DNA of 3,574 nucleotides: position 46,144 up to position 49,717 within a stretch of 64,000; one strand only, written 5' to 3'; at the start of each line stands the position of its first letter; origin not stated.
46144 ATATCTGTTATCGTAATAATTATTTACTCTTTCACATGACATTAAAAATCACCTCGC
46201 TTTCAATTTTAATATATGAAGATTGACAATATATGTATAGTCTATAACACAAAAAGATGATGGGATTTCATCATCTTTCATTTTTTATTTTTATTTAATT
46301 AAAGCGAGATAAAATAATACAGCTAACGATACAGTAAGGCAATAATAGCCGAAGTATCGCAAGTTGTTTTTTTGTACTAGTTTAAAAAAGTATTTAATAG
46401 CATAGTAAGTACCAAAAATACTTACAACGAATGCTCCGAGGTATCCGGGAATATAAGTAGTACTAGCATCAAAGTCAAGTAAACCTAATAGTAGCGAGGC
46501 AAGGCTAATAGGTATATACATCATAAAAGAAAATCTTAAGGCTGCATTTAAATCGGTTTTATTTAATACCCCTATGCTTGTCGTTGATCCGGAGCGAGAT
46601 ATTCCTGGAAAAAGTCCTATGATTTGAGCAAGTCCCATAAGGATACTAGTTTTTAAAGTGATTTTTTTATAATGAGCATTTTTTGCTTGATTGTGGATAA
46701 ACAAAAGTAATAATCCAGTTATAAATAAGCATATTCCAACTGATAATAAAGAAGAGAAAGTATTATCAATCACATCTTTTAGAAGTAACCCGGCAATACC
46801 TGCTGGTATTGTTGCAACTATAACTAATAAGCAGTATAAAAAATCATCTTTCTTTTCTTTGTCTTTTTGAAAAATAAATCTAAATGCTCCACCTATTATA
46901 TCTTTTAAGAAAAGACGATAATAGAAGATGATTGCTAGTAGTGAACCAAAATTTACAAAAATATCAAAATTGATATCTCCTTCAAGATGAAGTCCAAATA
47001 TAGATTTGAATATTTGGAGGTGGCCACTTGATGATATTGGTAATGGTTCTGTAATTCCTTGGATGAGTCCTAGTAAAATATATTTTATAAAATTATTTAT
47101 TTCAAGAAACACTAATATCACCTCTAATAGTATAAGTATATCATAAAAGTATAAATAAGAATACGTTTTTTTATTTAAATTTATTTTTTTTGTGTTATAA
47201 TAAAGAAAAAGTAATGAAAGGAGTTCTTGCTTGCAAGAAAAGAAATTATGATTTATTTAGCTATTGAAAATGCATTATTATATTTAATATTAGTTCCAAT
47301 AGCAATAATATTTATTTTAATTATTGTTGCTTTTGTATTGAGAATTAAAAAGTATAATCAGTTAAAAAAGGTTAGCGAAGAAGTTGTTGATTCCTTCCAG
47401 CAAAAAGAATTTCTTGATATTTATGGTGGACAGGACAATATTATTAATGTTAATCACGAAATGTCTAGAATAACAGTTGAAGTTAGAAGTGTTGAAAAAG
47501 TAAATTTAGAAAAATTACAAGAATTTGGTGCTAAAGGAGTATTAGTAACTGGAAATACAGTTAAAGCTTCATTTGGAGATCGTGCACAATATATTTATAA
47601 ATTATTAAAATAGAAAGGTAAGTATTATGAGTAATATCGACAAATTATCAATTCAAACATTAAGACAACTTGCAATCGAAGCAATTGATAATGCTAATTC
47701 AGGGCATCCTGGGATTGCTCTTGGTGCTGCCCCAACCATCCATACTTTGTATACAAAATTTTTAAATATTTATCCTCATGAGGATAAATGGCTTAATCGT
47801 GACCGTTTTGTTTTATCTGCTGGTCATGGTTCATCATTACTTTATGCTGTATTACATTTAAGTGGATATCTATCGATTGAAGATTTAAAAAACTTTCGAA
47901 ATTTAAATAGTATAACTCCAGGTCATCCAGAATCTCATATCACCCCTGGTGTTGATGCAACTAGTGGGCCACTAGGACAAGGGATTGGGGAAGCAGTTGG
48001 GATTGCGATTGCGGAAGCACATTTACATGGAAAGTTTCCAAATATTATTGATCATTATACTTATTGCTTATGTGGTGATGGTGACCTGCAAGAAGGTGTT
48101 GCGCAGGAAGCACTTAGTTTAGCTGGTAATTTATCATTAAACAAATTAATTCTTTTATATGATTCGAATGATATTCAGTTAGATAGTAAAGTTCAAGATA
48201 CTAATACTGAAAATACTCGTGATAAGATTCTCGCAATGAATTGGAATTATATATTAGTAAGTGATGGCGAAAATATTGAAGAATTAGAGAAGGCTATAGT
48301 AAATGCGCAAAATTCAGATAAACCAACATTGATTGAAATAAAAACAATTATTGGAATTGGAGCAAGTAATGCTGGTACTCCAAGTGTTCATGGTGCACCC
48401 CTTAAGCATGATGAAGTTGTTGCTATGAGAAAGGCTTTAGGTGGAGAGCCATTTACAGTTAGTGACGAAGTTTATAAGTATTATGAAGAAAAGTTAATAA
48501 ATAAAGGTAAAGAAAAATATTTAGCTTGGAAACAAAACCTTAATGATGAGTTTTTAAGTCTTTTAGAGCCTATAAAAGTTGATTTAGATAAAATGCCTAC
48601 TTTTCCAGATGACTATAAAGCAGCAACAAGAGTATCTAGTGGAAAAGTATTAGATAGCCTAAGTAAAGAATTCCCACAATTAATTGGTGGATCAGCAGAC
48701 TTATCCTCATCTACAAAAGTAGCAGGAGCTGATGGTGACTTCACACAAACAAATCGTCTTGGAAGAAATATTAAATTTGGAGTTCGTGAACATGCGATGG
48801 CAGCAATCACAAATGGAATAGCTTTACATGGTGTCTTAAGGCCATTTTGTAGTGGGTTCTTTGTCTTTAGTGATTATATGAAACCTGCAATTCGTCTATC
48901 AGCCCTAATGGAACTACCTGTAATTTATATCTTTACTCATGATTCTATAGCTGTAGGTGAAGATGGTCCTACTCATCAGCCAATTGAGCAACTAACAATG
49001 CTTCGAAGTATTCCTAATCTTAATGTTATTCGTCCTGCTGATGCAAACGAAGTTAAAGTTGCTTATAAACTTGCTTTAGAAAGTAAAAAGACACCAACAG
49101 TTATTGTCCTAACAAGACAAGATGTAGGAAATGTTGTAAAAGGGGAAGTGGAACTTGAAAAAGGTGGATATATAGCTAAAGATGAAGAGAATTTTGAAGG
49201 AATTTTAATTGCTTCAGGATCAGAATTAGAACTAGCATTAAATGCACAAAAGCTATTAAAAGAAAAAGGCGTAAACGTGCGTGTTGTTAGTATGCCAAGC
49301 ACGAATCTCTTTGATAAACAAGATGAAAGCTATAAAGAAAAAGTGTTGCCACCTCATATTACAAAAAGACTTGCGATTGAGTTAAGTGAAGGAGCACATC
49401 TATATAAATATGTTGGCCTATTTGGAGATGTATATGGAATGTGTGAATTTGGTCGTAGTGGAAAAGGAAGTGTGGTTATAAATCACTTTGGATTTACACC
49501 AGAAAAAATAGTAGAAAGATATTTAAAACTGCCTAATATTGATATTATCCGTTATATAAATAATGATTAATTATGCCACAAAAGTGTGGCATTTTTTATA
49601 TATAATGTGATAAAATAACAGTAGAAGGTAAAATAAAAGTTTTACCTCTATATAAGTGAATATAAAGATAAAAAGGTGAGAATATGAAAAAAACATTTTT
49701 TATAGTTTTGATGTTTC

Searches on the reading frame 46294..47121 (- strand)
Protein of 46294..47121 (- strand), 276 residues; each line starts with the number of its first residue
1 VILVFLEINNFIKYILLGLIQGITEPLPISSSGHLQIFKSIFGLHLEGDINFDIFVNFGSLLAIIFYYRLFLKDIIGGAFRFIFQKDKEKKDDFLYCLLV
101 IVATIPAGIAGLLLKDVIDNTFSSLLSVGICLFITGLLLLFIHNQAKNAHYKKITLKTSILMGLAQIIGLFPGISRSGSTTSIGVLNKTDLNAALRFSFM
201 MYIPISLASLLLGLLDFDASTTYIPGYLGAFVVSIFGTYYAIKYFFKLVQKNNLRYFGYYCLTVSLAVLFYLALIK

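Call 48: search_protein_families(library=pfam, proteins=[window:46294-47121:-], max_evalue=0.0001)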
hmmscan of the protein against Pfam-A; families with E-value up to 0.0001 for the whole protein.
window:46294-47121:- (276 aa): 2 families
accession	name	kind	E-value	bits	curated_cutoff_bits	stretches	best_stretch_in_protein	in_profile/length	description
PF02673.24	BacA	-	2.5e-69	234.3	33.4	1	15-266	2-256/257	Bacitracin resistance protein BacA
PF01925.25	TauE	-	4.5e-05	23.7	32.6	1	91-265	60-233/237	Sulfite exporter TauE/SafE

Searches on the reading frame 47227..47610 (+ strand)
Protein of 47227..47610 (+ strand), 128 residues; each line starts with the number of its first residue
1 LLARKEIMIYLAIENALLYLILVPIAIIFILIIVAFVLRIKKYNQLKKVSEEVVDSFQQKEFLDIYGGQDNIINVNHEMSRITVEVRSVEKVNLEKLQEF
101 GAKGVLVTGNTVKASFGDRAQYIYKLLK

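Call 48: search_protein_families(library=pfam, proteins=[window:47227-47610:+], max_evalue=0.0001)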
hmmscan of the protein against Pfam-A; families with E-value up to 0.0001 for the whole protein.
window:47227-47610:+ (128 aa): 1 family
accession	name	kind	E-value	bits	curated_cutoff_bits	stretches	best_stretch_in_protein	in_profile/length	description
PF00367.25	PTS_EIIB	-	1.3e-06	28.1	27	1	60-93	1-34/34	phosphotransferase system, EIIB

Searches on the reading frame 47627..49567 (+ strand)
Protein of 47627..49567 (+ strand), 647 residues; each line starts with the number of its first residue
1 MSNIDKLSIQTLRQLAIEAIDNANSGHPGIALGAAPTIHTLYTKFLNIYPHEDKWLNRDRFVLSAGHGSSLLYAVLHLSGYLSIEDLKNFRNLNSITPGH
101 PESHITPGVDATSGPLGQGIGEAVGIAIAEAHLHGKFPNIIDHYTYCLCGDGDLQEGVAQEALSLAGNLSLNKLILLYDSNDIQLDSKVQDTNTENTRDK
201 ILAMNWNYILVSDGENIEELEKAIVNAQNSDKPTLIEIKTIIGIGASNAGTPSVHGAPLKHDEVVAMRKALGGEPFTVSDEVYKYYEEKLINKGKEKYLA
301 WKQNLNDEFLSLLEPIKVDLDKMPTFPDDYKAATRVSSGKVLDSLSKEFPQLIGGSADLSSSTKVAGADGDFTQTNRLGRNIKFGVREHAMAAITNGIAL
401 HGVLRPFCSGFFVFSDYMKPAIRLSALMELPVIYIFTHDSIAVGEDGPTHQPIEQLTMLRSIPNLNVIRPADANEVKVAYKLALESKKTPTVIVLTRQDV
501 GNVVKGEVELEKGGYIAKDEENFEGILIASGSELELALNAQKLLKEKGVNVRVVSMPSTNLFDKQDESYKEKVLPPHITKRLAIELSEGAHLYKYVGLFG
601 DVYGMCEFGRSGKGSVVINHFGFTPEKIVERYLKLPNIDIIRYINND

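Call 48: search_protein_families(library=pfam, proteins=[window:47627-49567:+], max_evalue=0.0001)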
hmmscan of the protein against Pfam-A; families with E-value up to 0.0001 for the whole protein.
window:47627-49567:+ (647 aa): 5 families
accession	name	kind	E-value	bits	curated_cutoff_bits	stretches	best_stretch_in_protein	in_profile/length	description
PF00456.26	Transketolase_N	-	1.1e-111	373.5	22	1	5-307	2-313/334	Transketolase, thiamine diphosphate binding domain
PF02779.29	Transket_pyr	-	1e-52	178.7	27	1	331-500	2-172/174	Transketolase, pyrimidine binding domain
PF22613.1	Transketolase_C_1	-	8.9e-36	123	27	1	513-624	1-113/113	Transketolase-like TK C-terminal domain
PF02780.25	Transketolase_C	-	2.6e-11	43.9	25.9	1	514-628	1-124/124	Transketolase, C-terminal domain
PF13292.11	DXP_synthase_N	-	2.3e-06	27.5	21.2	0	10-186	23-176/274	1-deoxy-D-xylulose-5-phosphate synthase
